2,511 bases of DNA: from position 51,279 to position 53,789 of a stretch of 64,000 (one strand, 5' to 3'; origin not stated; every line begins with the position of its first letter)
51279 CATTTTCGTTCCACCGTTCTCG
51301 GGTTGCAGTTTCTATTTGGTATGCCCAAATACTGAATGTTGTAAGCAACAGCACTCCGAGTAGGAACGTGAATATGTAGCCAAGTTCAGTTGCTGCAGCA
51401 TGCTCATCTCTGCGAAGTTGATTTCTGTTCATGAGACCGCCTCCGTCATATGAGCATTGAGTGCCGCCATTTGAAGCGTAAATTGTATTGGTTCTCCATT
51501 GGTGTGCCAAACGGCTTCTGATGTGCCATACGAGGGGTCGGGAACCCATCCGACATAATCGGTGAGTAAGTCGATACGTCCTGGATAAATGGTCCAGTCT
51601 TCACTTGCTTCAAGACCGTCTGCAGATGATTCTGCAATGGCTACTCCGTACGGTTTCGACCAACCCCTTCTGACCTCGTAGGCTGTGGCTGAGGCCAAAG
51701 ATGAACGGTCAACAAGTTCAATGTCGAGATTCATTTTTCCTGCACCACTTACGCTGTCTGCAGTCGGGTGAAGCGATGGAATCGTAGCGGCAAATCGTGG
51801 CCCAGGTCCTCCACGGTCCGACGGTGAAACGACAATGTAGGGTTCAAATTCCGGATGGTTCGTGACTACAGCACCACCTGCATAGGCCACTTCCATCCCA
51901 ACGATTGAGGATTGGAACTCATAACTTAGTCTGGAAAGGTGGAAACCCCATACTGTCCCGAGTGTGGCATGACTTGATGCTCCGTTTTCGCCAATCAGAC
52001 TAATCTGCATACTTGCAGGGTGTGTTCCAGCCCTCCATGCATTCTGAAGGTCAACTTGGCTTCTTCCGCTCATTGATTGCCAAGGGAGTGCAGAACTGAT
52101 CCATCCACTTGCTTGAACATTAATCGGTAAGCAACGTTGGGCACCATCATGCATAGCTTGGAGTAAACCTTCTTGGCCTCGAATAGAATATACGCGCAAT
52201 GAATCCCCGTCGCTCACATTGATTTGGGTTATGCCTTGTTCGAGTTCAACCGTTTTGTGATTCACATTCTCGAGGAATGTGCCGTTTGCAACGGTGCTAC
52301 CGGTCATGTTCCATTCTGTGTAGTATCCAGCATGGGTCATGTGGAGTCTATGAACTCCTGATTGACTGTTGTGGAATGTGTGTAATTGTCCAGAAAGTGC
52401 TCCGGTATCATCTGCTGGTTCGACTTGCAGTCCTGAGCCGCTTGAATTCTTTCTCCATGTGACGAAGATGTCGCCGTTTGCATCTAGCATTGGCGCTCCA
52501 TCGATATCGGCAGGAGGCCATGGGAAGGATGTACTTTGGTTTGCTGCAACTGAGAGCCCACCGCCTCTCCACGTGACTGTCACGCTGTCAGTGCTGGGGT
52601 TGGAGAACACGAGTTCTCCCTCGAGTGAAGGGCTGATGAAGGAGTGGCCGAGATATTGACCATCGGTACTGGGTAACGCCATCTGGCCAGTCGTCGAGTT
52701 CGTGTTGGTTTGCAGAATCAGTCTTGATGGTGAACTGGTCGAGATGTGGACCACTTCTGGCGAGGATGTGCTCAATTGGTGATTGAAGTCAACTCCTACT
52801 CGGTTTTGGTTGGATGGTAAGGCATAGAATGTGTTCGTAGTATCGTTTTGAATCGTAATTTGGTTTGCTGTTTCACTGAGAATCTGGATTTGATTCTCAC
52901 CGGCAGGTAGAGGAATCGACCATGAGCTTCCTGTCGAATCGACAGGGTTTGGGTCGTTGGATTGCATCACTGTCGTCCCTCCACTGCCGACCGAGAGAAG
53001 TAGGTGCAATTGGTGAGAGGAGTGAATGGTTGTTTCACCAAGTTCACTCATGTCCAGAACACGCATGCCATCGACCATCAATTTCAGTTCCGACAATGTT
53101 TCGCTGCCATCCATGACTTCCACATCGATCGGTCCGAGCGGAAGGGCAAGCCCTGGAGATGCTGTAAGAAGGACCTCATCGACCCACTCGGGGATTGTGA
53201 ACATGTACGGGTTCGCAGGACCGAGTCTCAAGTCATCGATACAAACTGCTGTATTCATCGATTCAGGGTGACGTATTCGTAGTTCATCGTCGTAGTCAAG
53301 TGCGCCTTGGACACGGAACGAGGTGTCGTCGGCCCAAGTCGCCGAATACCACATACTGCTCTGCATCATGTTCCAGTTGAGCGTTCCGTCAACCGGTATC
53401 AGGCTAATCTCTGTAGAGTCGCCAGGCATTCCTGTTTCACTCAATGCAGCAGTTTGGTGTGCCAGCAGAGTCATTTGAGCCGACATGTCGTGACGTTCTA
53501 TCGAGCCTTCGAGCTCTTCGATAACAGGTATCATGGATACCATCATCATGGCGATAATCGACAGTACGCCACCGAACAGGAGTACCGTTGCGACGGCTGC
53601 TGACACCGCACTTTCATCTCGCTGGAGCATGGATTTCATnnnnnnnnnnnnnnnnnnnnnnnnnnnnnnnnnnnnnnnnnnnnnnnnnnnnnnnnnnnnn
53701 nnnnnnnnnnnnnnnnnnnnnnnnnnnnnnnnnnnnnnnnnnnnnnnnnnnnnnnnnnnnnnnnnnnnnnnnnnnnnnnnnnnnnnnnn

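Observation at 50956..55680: Translationally coupled operon of three proteins with archaeal class-III (type IV pilin-like) N-termini, without assembly ATPase or platform genes nearby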

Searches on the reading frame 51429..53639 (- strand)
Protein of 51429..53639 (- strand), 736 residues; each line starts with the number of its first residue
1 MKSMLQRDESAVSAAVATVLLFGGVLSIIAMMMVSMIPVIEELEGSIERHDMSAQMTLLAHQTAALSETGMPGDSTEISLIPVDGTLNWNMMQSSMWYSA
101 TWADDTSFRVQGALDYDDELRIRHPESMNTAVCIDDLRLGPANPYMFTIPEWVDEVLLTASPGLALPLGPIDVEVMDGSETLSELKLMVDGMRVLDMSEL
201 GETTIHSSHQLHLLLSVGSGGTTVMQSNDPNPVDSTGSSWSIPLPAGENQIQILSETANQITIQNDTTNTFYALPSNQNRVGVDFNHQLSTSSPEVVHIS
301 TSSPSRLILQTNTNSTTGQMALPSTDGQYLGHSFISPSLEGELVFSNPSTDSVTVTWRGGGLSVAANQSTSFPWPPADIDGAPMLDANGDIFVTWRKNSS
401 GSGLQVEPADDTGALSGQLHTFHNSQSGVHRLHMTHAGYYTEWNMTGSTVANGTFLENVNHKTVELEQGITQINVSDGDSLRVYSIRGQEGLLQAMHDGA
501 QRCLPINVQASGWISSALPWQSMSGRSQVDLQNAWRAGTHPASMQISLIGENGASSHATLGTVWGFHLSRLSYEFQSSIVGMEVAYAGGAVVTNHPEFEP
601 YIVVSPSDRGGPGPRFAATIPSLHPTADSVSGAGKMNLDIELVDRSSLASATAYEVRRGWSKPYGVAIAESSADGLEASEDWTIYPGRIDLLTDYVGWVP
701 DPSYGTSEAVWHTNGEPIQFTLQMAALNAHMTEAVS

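Call 3: search_protein_families(library=pfam, proteins=[window:51429-53639:-], max_evalue=1)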
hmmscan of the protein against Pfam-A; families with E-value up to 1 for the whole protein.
window:51429-53639:- (736 aa): 1 family
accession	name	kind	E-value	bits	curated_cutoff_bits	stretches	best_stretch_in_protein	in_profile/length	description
PF23960.2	DUF7289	-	4.5e-07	30.1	27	1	11-89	2-78/238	Family of unknown function (DUF7289)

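Call 4: search_protein_families(library=ncbifam, proteins=[window:51429-53639:-], max_evalue=1)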
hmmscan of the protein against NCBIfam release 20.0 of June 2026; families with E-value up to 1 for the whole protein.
window:51429-53639:- (736 aa): 0 families

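Call 11: find_encoding_contigs(protein=window:51432-53639:-, flank=10000, max_places=6)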
Protein window:51432-53639:- (736 aa): 10 contigs read that carry it; 6 places shown.
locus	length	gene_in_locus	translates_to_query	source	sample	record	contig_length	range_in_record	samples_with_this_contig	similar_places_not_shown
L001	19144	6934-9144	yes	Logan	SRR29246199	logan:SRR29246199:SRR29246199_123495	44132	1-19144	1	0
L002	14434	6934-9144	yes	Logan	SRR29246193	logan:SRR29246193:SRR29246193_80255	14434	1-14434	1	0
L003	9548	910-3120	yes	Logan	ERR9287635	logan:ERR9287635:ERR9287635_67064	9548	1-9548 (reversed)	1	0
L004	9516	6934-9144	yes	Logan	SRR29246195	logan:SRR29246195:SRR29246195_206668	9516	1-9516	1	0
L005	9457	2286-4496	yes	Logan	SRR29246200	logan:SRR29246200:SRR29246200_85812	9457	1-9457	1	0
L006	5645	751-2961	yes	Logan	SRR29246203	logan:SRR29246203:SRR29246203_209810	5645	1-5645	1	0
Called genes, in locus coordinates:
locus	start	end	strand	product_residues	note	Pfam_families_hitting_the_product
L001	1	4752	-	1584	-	?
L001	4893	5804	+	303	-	PF23023:Anti-Pycsar_Apyc1, PF00753:Lactamase_B, PF12706:Lactamase_B_2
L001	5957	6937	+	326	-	-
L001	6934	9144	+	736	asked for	PF23960:DUF7289 (faint)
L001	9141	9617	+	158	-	-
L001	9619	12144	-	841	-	PF13191:AAA_16, PF13401:AAA_22 (faint), PF07719:TPR_2 (faint), PF13432:TPR_16 (faint), PF13428:TPR_14 (faint), PF14938:SNAP (faint), PF17874:TPR_MalT (weak), PF13424:TPR_12, +3 more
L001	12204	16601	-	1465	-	PF13229:Beta_helix (weak), PF17957:Big_7 (faint)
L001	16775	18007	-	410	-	PF00082:Peptidase_S8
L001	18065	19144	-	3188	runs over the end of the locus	PF02516:STT3, PF13620:CarboxypepD_reg (faint), PF13715:CarbopepD_reg_2 (faint)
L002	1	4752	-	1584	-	?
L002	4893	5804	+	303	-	PF23023:Anti-Pycsar_Apyc1, PF00753:Lactamase_B, PF12706:Lactamase_B_2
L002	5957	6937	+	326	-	-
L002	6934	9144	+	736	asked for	PF23960:DUF7289 (faint)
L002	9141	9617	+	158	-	-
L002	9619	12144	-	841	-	PF13191:AAA_16, PF13401:AAA_22 (faint), PF07719:TPR_2 (faint), PF13432:TPR_16 (faint), PF13428:TPR_14 (faint), PF14938:SNAP (faint), PF17874:TPR_MalT (weak), PF13424:TPR_12, +3 more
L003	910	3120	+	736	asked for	PF23960:DUF7289 (faint)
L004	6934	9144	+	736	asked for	PF23960:DUF7289 (faint)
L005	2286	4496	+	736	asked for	PF23960:DUF7289 (faint)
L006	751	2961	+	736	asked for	PF23960:DUF7289 (faint)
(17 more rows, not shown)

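Call 12: find_homologous_proteins(query=window:51432-53639:-)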
Query window:51432-53639:- (736 aa): 524 proteins with E <= 0.001 among 8000 candidates; the best 120 are listed.
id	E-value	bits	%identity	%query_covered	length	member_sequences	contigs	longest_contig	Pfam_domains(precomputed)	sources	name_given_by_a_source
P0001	0.0e+0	1476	87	100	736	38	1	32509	PF23960.3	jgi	-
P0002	0.0e+0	1455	86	100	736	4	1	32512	PF23960.3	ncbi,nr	ncbi:hypothetical protein N9M86_04155 [Euryarchaeota archaeon]|nr:hypothetical protein [Euryarchaeot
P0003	0.0e+0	1454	86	100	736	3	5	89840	PF23960.3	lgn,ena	-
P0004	0.0e+0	1453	85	100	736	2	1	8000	PF23960.3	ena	-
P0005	0.0e+0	1451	85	100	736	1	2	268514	PF23960.3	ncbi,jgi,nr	ncbi:hypothetical protein N9O16_00840 [Candidatus Poseidoniaceae archaeon]|nr:hypothetical protein [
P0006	0.0e+0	1362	81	99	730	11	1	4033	PF23960.3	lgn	-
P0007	0.0e+0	1318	78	100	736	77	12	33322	-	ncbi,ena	-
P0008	0.0e+0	1316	76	100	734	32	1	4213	-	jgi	-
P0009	0.0e+0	1314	77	99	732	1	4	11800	PF23960.3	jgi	jgi:hypothetical protein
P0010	0.0e+0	1312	77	99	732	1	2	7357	PF23960.3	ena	-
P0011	0.0e+0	1312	77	99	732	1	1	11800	PF23960.3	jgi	jgi:hypothetical protein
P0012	0.0e+0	1312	77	100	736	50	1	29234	PF23960.3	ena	-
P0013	0.0e+0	1312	76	100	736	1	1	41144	PF23960.3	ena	-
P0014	0.0e+0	1312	77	100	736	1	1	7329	PF23960.3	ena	-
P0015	0.0e+0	1311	76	100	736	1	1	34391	PF23960.3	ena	-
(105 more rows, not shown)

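Call 37: predict_structure(alignment_id=A2)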
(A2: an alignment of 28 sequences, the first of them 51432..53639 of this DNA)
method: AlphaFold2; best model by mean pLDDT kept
length: 736 residues; sequences in the alignment: 28
mean_pLDDT: 58.0   pTM: 0.56
mean pLDDT of the five models: 58.0, 56.3, 55.6, 55.0, 51.5
residues with pLDDT >= 90: 160; 70-90: 169; 50-70: 36; < 50: 371
segments of 3 or more residues with pLDDT < 50: 1-119, 126-130, 135-141, 164-168, 505-512, 517-736
pLDDT, mean of each block of 10 residues (from residue 1): 33 36 34 31 28 30 27 23 32 36 38 42 49 47 74 91 56 84 83 88 84 90 85 64 93 90 85 87 93 91 90 85 86 92 92 93 93 89 93 90 88 79 83 76 89 78 89 82 89 79 47 49 41 43 45 35 33 24 23 26 27 23 24 22 25 25 31 27 25 26 28 25 23 23
secondary structure, 60 per line:
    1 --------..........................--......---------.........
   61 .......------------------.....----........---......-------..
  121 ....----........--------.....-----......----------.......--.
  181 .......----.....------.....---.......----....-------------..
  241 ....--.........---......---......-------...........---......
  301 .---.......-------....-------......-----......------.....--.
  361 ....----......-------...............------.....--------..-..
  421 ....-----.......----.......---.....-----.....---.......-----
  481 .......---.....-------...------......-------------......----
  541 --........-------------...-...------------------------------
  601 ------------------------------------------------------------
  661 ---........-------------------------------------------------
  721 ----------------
elements in order (helices of 4 or more, strands of 3 or more residues): H9-34 H37-42 H52-67 E86-90 E95-102 E106-111 E119-124 E129-136 E145-149 E155-160 E171-177 E180-187 E192-196 E203-207 E211-217 E222-225 E239-244 E247-255 E259-264 E268-273 E281-291 E295-301 E305-311 E319-322 E330-335 E341-346 E353-357 E360-364 E369-374 E382-396 E403-407 E419-424 E430-436 E441-447 E451-455 E461-465 E469-475 E481-487 E491-495 E503-505 E512-517 H531-536 E543-550 E564-566 H664-671

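Call 41: fold_search(model_id=the predicted structure, library=pdb)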
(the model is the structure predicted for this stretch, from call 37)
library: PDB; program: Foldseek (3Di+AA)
matches with E <= 10: 1623; with E <= 0.001: 29
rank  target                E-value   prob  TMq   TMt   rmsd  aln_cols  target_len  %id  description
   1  5fet                  4.6e-06  0.89  0.08  0.07  27.1       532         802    7  Crystal Structure of PVX_084705 in presence of Compound 2 (released 2016-01-13)
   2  5x7o_A                5.0e-06  0.96  0.12  0.08  25.0       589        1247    9  Crystal structure of Paenibacillus sp. 598K alpha-1,6-glucosyltransferase (released 2017-07-26)
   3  6qfo                  7.5e-06  0.90  0.10  0.06  24.3       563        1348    8  EngBF DARPin Fusion 9b 3G124 (released 2019-11-06)
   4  4w8j                  1.0e-05  0.95  0.09  0.07  33.0       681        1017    8  Structure of the full-length insecticidal protein Cry1Ac reveals intriguing details of toxin packaging into in vivo form (released 2014-09-17)
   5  5f0a                  1.3e-05  0.85  0.08  0.07  25.9       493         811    8  CRYSTAL STRUCTURE OF PVX_084705 WITH BOUND 1-tert-butyl-3-(3-chlorophenoxy)-1H-pyrazolo[3,4-d]pyrimidin-4-amine INHIBITO (released 2015-12-16)
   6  5dyl                  2.3e-05  0.82  0.08  0.07  25.5       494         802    9  Crystal structure of the cGMP-dependent protein kinase PKG from Plasmodium Vivax - Apo form (released 2015-11-04)
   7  8w7n                  2.5e-05  0.84  0.10  0.08  43.1       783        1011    7  Crystal structure of the in-cell Cry1Aa purified from Bacillus thuringiensis (released 2024-03-06)
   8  9h9a                  2.5e-05  0.75  0.09  0.07  42.5       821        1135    8  native structure of the full-length pesticidal protein Cry8Ba2, from crystals formed in vivo (form 1) (released 2025-12-03)
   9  5dyk                  3.5e-05  0.66  0.07  0.07  26.3       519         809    8  Crystal structure of the cGMP-dependent protein kinase PKG from Plasmodium falciparum - Apo form (released 2015-11-04)
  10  6qfk_A                6.6e-05  0.75  0.09  0.06  25.0       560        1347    9  EngBF DARPin Fusion 4b G10 (released 2019-11-06)
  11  4dou                  1.3e-04  0.99  0.12  0.18  15.8       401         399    9  Crystal Structure of a Single-chain Trimer of Human Adiponectin Globular Domain (released 2012-02-29)
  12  7u1h_B                1.8e-04  0.54  0.06  0.11  19.7       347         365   11  Crystal structure of Lens culinaris vicilin (released 2022-03-09)
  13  5hzf                  1.9e-04  0.87  0.13  0.18  15.3       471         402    8  Single Chain Recombinant Globular Head of the Complement System Protein C1q in complex with magnesium (released 2016-03-02)
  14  5hkj                  3.4e-04  0.98  0.14  0.20  14.3       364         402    9  Single Chain Recombinant Globular Head of the Complement System Protein C1q (released 2016-03-02)
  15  5vg3_B                4.8e-04  0.30  0.09  0.14  18.5       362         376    8  Structure of Oxalate Decarboxylase from Bacillus subtilis at pH 4.6 (released 2017-10-18)
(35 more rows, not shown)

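Call 53: find_related_loci(query=A2, collection=genome_contigs, flank=10000)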
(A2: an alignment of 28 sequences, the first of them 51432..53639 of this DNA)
Query A2 (736 aa) in genome_contigs; peptide patterns used: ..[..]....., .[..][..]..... (x = any residue, [..] = any of these).
219 stretches matched a pattern; 186 encode a relative of the query (tblastn E <= 1e-3); the best 80 are kept; 80 distinct loci.
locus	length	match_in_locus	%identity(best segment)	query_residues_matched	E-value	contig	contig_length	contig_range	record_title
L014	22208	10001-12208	96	1-736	0e+0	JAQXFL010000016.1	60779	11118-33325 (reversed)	MAG: Candidatus Poseidoniaceae archaeon isolate cluster3-bin.87 k119_360691, whole genome shotgun sequence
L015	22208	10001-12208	94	1-736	0e+0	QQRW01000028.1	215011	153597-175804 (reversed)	MAG: Candidatus Poseidoniales archaeon isolate bin_112 U_43171-28, whole genome shotgun sequence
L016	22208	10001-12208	87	1-736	0e+0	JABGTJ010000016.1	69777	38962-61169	MAG: Methanobacteriota archaeon isolate SI034_bin128 k141_2377772, whole genome shotgun sequence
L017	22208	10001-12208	86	1-736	0e+0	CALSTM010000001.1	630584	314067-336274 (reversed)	MAG: Candidatus Poseidoniaceae archaeon isolate W_MB9_1 genome assembly, contig: contig_5650_W_MB9, whole genome shotgun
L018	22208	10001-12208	78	1-736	0e+0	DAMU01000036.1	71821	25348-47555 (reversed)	MAG TPA_asm: Euryarchaeota archaeon UBA91 UBA91_contig_19067, whole genome shotgun sequence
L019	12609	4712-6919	77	1-736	0e+0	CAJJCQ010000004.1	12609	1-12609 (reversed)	uncultured Candidatus Poseidoniales archaeon isolate FRAM18_bin097 genome assembly, contig: FRAM17_bin097-4, whole genom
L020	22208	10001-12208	76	1-736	0e+0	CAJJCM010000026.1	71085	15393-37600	uncultured Candidatus Poseidoniales archaeon isolate FRAM18_bin092 genome assembly, contig: FRAM17_bin092-26, whole geno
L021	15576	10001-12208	77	1-736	0e+0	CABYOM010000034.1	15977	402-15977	uncultured Candidatus Poseidoniales archaeon isolate AG-333-I22 genome assembly, contig: AG-333-I22_NODE_34, whole genom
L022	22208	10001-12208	77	1-736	0e+0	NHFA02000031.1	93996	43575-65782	MAG: Euryarchaeota archaeon TMED99 41168, whole genome shotgun sequence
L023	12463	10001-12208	77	1-736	0e+0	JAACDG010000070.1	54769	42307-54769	MAG: Methanobacteriota archaeon isolate HS5BWF_bin.1 HS5bwf_k87_778757_1_54769, whole genome shotgun sequence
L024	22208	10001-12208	76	1-736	0e+0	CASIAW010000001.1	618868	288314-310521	MAG: Candidatus Poseidoniaceae archaeon isolate FRAM_WSC20_S26_SRF_bin_100_1 genome assembly, contig: FRAM_WSC20_S26_SW_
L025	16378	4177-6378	75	1-736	0e+0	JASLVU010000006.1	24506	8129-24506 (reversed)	MAG: Candidatus Poseidoniaceae archaeon isolate ETNP17_MAG_7 NODE_6_length_24506_cov_2.487986, whole genome shotgun sequ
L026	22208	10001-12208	76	1-736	0e+0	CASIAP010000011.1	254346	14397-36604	MAG: Candidatus Poseidoniaceae archaeon isolate FRAM_WSC20_S10_SRF_bin_132_1 genome assembly, contig: FRAM_WSC20_S10_SW_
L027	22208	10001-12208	72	1-736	0e+0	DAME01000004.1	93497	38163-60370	MAG TPA_asm: Euryarchaeota archaeon UBA88 UBA88_contig_801, whole genome shotgun sequence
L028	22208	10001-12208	76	1-736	0e+0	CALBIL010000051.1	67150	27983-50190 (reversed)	MAG TPA_asm: uncultured euryarchaeote isolate ERR2206762_bin.189_CONCOCT_v1.1_MAG genome assembly, contig: ERZ887853.95,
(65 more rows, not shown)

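Call 67: search_solved_structures(query=A2, max_evalue=1)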
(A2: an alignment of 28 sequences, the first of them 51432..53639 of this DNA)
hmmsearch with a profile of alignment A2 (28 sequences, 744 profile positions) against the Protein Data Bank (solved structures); distinct sequences matched with E-value up to 1: 0.
